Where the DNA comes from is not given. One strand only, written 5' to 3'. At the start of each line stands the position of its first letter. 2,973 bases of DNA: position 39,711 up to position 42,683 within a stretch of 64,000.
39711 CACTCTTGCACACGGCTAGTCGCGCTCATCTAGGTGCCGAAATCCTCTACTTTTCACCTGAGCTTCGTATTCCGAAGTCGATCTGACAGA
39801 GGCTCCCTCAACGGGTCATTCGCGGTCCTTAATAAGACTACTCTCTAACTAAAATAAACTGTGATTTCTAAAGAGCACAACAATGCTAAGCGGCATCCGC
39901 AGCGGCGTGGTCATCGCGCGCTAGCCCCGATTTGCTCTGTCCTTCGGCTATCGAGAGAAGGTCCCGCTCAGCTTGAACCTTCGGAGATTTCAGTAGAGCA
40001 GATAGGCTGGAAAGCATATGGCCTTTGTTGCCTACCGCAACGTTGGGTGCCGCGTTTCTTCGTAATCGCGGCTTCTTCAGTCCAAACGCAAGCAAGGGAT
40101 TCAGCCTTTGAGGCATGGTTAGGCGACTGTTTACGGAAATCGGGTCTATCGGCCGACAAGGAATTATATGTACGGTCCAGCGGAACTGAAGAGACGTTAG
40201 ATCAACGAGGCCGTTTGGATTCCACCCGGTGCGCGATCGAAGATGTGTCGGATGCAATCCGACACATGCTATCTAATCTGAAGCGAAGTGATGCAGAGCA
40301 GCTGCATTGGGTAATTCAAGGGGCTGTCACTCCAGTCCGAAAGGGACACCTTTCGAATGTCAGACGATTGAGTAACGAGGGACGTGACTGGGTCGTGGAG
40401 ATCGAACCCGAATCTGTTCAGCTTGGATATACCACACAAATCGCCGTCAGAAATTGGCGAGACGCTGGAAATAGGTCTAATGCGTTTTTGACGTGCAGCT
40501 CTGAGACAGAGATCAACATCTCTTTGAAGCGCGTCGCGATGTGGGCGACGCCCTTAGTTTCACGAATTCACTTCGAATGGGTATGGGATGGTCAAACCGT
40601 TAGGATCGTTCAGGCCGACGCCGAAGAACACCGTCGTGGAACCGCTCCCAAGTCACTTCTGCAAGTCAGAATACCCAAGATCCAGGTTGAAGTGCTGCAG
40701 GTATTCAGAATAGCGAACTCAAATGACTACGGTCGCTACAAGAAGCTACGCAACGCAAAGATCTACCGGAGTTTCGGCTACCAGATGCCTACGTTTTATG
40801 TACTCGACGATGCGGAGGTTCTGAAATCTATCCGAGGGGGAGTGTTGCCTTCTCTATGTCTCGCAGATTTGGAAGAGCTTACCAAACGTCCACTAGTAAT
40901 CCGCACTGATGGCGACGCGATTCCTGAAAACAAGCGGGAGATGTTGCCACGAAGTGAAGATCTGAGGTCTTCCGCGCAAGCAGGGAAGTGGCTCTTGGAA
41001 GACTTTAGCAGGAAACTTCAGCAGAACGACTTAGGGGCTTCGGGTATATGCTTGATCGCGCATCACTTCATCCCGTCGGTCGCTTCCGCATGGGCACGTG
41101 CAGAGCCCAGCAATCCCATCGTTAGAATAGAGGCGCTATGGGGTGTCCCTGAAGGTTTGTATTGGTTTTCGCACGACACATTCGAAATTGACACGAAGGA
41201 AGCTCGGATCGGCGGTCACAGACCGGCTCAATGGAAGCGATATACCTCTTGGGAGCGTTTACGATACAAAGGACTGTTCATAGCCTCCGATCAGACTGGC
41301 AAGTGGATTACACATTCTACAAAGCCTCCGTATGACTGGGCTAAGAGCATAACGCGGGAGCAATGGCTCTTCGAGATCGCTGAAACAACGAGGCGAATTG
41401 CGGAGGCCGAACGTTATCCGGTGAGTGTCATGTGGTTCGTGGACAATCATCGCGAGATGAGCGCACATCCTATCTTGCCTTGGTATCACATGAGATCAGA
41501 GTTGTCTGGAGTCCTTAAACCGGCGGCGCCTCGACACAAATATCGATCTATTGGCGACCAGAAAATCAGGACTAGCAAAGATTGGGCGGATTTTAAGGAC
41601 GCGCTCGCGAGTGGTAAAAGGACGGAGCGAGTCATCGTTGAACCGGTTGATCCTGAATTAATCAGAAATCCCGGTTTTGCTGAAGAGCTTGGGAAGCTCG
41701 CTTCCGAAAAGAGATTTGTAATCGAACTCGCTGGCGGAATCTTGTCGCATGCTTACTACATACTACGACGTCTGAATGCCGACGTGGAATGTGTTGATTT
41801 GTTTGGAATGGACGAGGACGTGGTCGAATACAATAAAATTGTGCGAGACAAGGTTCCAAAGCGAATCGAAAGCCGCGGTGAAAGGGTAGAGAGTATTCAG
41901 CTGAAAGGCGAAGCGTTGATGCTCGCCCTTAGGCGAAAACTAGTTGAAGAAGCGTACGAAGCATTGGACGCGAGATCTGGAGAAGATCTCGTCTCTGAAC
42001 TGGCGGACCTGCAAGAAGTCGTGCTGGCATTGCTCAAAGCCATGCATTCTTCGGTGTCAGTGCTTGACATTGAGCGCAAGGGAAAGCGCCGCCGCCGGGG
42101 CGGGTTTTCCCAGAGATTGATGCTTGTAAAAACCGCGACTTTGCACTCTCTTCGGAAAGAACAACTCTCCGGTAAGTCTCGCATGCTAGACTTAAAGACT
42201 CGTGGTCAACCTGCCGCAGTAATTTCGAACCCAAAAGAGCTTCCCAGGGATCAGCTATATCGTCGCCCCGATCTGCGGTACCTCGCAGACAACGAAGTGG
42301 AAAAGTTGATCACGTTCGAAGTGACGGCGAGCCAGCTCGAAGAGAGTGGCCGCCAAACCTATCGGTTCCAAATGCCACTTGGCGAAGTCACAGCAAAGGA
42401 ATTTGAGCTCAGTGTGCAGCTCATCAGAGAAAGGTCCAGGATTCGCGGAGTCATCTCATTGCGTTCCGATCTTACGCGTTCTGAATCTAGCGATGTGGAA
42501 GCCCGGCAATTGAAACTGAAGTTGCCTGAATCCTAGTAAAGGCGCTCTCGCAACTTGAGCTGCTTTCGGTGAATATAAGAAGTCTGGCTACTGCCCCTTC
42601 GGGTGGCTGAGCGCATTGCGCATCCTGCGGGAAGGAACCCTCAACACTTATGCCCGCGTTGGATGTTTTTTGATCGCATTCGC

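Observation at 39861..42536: Unusual 891-aa architecture: tandem PPDK_N-like ATP-grasp modules, swivel His domain and MazG/HisE-like NTP pyrophosphohydrolase, with no PEP-utilizer TIM barrel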

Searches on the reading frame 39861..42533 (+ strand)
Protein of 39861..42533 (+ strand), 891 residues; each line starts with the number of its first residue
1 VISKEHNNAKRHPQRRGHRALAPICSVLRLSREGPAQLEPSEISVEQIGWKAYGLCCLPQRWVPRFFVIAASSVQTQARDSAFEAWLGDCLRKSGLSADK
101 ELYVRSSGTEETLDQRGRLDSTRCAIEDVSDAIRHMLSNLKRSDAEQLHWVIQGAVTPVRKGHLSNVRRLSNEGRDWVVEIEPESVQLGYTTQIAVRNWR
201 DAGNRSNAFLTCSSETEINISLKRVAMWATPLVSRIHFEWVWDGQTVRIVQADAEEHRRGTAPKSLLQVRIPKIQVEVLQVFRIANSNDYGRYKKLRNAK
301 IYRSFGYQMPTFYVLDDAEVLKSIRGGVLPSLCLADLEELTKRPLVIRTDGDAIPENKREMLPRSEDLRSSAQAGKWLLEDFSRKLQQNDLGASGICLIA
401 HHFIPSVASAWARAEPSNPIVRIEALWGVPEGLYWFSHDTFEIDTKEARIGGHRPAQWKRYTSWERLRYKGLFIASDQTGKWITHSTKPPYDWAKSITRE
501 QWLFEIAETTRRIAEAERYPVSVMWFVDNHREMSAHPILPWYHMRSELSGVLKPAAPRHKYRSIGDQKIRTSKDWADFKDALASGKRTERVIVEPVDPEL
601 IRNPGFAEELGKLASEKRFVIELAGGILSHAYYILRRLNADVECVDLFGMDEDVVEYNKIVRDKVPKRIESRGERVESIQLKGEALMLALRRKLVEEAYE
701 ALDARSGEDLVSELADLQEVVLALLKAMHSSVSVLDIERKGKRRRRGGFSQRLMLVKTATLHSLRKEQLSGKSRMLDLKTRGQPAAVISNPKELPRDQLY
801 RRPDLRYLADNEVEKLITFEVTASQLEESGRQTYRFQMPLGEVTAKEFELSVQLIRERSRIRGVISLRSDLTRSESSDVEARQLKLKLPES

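Call 4: search_protein_families(library=pfam, proteins=[window:39861-42533:+], max_evalue=10)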
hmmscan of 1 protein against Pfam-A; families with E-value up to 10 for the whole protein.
window:39861-42533:+ (891 aa): 2 families
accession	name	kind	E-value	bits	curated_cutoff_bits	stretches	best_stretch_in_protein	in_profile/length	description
PF01503.22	PRA-PH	-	0.023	15.5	21.3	1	689-728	29-71/86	Phosphoribosyl-ATP pyrophosphohydrolase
PF22236.2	TEBP_OB2-like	-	0.033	14.7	27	1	216-261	30-74/100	Telomere end-binding protein alpha subunit OB2 domain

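Call 5: search_protein_families(library=ncbifam, proteins=[window:39861-42533:+], max_evalue=10)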
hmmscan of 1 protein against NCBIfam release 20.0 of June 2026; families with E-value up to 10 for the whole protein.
window:39861-42533:+ (891 aa): 0 families

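Call 6: search_protein_families(library=padloc, proteins=[window:39861-42533:+], max_evalue=10)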
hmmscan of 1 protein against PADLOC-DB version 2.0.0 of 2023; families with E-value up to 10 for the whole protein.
window:39861-42533:+ (891 aa): 0 families

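Call 7: find_homologous_proteins(query=window:39861-42533:+)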
Query window:39861-42533:+ (891 aa): 593 proteins with E <= 0.001 among 8000 candidates; the best 120 are listed.
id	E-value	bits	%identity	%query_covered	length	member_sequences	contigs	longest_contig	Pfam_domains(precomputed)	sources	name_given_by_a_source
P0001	0.0e+0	1598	100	80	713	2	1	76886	-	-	-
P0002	0.0e+0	1541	76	100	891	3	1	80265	-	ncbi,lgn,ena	-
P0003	0.0e+0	1441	79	90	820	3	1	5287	-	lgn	-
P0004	0.0e+0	1019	53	98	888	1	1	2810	-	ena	-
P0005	1.8e-296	1004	51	98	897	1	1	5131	-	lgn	-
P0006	9.0e-294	995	52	98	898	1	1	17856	-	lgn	-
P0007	9.8e-294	995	52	98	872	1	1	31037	-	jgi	jgi:predicted house-cleaning noncanonical NTP pyrophosphatase (MazG superfamily)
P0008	2.9e-293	993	54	96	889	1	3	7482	-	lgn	-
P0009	3.4e-293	993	52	98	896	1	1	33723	-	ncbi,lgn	-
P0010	1.1e-292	991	52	98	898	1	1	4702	-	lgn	-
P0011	2.1e-292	990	51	96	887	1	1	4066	-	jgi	jgi:predicted house-cleaning noncanonical NTP pyrophosphatase (MazG superfamily)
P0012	2.0e-291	987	53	96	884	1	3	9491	-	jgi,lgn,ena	-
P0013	2.0e-290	984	52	95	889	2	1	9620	-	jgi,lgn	jgi:predicted house-cleaning noncanonical NTP pyrophosphatase (MazG superfamily)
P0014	7.7e-287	972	49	100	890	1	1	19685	-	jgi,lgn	-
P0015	1.0e-286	972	51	94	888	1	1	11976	-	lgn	-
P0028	3.9e-275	933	50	95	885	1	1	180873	-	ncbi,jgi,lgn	jgi:predicted house-cleaning noncanonical NTP pyrophosphatase (MazG superfamily)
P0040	1.1e-269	915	50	97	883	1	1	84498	-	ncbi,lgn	ncbi:MAG: hypothetical protein ACOZF2_11360 [Thermodesulfobacteriota bacterium]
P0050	1.5e-267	908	50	94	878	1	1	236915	-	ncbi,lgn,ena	-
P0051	3.5e-267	907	51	95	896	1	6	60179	-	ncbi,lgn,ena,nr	ncbi:MAG TPA: nucleoside triphosphate pyrophosphohydrolase [Blastocatellia bacterium]|nr:nucleoside 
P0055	1.4e-265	902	48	99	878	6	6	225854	-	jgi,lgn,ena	-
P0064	2.4e-263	894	48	98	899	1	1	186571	-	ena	-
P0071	1.8e-260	885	48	97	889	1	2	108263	-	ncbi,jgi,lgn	-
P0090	2.0e-256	871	47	98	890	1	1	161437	-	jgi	jgi:predicted house-cleaning noncanonical NTP pyrophosphatase (MazG superfamily)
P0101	5.4e-254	863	47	96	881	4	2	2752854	-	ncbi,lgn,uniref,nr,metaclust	ncbi:MAG: nucleoside triphosphate pyrophosphohydrolase [Candidatus Methylomirabilis oxygeniifera]|un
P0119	8.6e-250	850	46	97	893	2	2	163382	-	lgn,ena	-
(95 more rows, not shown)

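Call 8: search_solved_structures(query=window:39861-42533:+, max_evalue=10)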
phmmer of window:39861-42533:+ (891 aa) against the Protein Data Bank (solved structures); distinct sequences matched with E-value up to 10: 2.
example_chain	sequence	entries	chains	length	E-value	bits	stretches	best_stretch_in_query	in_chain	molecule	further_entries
9efl_A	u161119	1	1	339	1.1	10.4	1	513-578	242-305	BxMAGbovA, a GH16 carrageenase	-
6zxn_D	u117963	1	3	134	2.5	9.3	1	163-207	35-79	Nanobody Ty1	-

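Call 12: search_solved_structures(query=A1, max_evalue=10, show_alignments=3)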
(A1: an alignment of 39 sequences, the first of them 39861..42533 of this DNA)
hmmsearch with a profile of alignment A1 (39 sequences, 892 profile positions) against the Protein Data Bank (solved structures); distinct sequences matched with E-value up to 10: 2.
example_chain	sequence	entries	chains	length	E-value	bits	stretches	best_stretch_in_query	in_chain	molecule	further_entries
5t2a_4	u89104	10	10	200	0.021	15.8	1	140-250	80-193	eS7 | 40S ribosomal protein S7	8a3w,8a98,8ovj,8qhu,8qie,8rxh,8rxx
6az1_I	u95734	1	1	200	0.024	15.6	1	139-250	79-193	ribosomal protein S7e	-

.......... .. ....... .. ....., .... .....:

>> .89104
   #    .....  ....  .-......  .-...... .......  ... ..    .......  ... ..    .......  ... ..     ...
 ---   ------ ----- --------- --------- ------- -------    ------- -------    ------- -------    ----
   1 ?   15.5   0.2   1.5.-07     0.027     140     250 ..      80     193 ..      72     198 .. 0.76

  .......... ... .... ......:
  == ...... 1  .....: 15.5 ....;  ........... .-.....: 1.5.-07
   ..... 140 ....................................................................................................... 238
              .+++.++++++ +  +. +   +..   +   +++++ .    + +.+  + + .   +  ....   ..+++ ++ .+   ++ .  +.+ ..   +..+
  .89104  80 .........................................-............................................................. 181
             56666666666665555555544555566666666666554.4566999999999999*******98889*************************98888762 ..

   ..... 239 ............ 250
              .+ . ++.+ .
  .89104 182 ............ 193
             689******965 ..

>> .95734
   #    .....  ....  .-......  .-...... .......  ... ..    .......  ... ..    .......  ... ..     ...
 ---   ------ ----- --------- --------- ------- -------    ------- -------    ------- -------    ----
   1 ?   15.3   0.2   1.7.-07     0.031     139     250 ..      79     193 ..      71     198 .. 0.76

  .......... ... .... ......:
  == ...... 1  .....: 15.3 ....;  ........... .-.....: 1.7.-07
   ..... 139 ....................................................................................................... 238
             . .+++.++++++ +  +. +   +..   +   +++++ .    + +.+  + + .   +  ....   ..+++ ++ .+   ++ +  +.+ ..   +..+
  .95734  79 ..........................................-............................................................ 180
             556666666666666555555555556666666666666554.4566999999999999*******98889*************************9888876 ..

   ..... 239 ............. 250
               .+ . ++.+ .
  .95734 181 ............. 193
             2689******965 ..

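Call 17: find_encoding_contigs(protein=P0002, flank=8000, max_places=2)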
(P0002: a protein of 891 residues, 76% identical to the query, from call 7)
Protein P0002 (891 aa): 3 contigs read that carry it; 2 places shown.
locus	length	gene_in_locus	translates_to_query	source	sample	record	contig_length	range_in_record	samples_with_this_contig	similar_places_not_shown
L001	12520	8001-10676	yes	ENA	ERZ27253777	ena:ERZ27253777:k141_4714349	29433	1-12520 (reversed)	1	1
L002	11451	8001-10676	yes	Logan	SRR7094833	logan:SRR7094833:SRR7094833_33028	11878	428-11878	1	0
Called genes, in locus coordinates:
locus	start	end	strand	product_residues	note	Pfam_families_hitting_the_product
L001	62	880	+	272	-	-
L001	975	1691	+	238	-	-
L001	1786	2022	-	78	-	-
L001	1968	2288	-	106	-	-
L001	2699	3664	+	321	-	-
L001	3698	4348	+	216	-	PF14082:SduA_C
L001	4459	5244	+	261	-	-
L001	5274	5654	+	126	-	-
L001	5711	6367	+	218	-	-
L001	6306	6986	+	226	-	-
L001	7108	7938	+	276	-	PF02086:MethyltransfD12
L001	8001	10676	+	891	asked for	-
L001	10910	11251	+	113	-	-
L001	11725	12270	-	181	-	PF01966:HD (faint)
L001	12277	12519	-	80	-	?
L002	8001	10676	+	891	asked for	-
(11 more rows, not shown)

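Call 18: find_encoding_contigs(protein=P0101, flank=8000, max_places=2)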
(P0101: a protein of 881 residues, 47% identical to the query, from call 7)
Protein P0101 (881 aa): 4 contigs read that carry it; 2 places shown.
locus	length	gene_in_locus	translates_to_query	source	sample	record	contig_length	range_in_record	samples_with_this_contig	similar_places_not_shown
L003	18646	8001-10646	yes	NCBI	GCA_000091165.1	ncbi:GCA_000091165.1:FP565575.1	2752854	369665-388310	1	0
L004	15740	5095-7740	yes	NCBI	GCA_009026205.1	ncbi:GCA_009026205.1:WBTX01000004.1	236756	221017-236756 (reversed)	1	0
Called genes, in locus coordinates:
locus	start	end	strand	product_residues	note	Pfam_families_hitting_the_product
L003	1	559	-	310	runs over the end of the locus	PF04389:Peptidase_M28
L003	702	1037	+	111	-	-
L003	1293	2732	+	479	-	PF00270:DEAD, PF04851:ResIII, PF00271:Helicase_C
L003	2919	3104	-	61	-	-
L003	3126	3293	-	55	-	-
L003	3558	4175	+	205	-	PF10543:ORF6N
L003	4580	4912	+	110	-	PF13744:HTH_37 (weak), PF13560:HTH_31 (weak), PF01381:HTH_3 (weak)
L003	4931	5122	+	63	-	-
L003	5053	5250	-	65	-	-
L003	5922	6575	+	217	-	-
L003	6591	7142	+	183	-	-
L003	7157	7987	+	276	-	PF02086:MethyltransfD12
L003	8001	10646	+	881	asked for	-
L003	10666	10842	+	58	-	-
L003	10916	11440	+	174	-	PF04307:YdjM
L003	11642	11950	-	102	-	PF03795:YCII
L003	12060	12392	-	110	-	PF18478:PIN_10, PF18480:DUF5615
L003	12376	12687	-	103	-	PF04255:DUF433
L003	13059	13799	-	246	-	PF05818:TraT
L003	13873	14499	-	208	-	PF00156:Pribosyltran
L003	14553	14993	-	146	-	PF01625:PMSR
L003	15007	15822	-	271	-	PF01145:Band_7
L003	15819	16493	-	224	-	PF24961:NfeD_membrane, PF01957:NfeD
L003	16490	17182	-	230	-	PF25145:NfeD1b_N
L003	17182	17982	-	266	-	PF01503:PRA-PH (faint), PF03819:MazG, PF12643:MazG-like (faint), PF03819:MazG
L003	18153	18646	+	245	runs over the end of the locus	PF02535:Zip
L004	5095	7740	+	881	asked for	-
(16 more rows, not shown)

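Call 27: find_encoding_contigs(protein=P0050, flank=8000, max_places=1)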
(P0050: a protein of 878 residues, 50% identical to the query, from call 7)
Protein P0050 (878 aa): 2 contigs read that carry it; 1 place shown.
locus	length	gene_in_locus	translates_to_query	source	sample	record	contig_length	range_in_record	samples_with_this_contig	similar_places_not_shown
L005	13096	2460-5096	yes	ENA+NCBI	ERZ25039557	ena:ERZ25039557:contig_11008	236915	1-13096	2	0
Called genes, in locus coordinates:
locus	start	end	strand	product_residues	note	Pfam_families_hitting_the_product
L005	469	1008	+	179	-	-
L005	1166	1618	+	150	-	-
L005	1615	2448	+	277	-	PF02086:MethyltransfD12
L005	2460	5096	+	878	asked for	-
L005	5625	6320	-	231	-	PF00515:TPR_1 (faint), PF07719:TPR_2 (faint), PF12895:ANAPC3 (faint), PF13374:TPR_10 (faint), PF13424:TPR_12 (faint), PF13428:TPR_14 (faint), PF13432:TPR_16 (weak), PF13414:TPR_11 (weak), +6 more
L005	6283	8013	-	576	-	PF00069:Pkinase, PF01636:APH (faint), PF07714:PK_Tyr_Ser-Thr, PF03109:ABC1 (weak)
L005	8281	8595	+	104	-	-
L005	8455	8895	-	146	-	PF07681:DoxX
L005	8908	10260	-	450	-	PF00814:TsaD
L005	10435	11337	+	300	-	PF00483:NTP_transferase, PF12804:NTP_transf_3 (faint)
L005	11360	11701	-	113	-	PF09723:Zn_ribbon_8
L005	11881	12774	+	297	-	PF00590:TP_methylase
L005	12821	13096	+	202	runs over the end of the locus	PF11066:DUF2867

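Call 28: find_encoding_contigs(protein=P0119, flank=8000, max_places=1)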
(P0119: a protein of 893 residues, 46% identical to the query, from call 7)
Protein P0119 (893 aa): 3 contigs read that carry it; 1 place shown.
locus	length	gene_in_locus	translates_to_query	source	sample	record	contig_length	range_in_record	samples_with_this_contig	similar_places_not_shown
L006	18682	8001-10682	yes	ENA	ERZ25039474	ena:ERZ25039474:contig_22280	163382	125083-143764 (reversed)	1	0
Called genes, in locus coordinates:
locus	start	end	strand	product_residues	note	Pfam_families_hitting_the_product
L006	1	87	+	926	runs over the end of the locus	PF12704:MacB_PCD, PF02687:FtsX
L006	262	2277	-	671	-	PF12083:DUF3560, PF13489:Methyltransf_23 (weak)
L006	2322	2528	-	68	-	-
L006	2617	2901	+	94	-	-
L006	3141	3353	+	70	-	-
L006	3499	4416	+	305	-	PF04796:RepA_C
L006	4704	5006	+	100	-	-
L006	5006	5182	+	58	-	-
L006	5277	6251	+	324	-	PF01068:DNA_ligase_A_M, PF09414:RNA_ligase, PF04679:DNA_ligase_A_C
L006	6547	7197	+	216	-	PF01230:HIT (weak), PF04677:CwfJ_C_1 (faint)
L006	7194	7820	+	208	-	-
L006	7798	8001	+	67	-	-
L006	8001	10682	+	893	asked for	-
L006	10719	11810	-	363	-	PF01555:N6_N4_Mtase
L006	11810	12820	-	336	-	-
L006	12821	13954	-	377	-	PF02195:ParB_N (weak)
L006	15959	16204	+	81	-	-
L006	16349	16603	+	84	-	-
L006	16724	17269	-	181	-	PF13628:DUF4142, PF03713:DUF305 (faint)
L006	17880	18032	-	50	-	PF18919:DUF5670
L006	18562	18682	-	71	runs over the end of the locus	-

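Call 30: predict_structure(alignment_id=A1)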
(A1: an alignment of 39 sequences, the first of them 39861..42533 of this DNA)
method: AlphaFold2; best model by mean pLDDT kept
length: 891 residues; sequences in the alignment: 39
mean_pLDDT: 71.1   pTM: 0.61
mean pLDDT of the five models: 71.1, 69.3, 67.2, 66.7, 66.6
residues with pLDDT >= 90: 133; 70-90: 396; 50-70: 201; < 50: 161
segments of 3 or more residues with pLDDT < 50: 1-15, 168-172, 549-562, 646-653, 683-691, 694-716, 722-730, 742-748, 765-784, 797-805, 872-891
pLDDT, mean of each block of 10 residues (from residue 1): 30 50 91 91 88 91 92 67 85 83 80 53 87 81 74 89 72 63 74 65 62 75 85 80 91 72 84 91 92 87 88 93 91 95 91 79 84 93 86 87 88 84 79 60 74 55 75 75 76 81 90 89 89 88 68 37 67 87 81 74 79 86 60 76 57 53 61 62 48 47 35 46 41 62 48 60 45 33 51 50 45 60 54 70 68 66 71 38 37 31
secondary structure, 60 per line:
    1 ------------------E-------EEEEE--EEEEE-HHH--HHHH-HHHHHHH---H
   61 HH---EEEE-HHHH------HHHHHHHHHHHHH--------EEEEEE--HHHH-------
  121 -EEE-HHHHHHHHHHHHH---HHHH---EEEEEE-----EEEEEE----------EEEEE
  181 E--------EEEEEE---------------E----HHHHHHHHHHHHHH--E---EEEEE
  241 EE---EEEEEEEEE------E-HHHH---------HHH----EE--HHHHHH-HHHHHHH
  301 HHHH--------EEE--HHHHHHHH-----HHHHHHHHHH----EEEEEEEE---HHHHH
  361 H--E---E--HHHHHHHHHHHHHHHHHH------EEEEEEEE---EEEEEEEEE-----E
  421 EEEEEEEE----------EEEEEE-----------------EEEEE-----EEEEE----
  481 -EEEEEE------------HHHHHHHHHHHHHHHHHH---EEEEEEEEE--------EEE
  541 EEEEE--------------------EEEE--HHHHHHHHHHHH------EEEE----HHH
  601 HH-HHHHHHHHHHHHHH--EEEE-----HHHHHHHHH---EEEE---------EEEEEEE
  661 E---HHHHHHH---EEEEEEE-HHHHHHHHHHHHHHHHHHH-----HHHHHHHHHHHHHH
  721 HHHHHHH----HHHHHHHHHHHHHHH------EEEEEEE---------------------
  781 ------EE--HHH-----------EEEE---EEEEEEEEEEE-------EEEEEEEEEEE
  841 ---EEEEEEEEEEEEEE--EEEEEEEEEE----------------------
elements in order (helices of 4 or more, strands of 3 or more residues): E27-31 E34-38 H45-48 H50-56 E66-69 H71-74 H81-93 E102-107 H110-113 E122-124 H126-138 H142-145 E149-154 E160-165 E176-181 E190-195 H216-229 E236-242 E246-254 H263-266 H287-292 H294-304 E313-315 H318-325 H331-340 E345-352 H356-361 H371-388 E395-402 E406-414 E420-428 E439-444 E462-466 E472-476 E482-487 H500-517 E521-529 E538-545 E566-569 H572-583 E590-593 H598-602 H604-617 E620-623 H629-637 E641-644 E654-661 H665-671 E675-681 H683-701 H707-727 H732-746 E753-759 E805-808 E812-822 E830-840 E844-857 E860-869
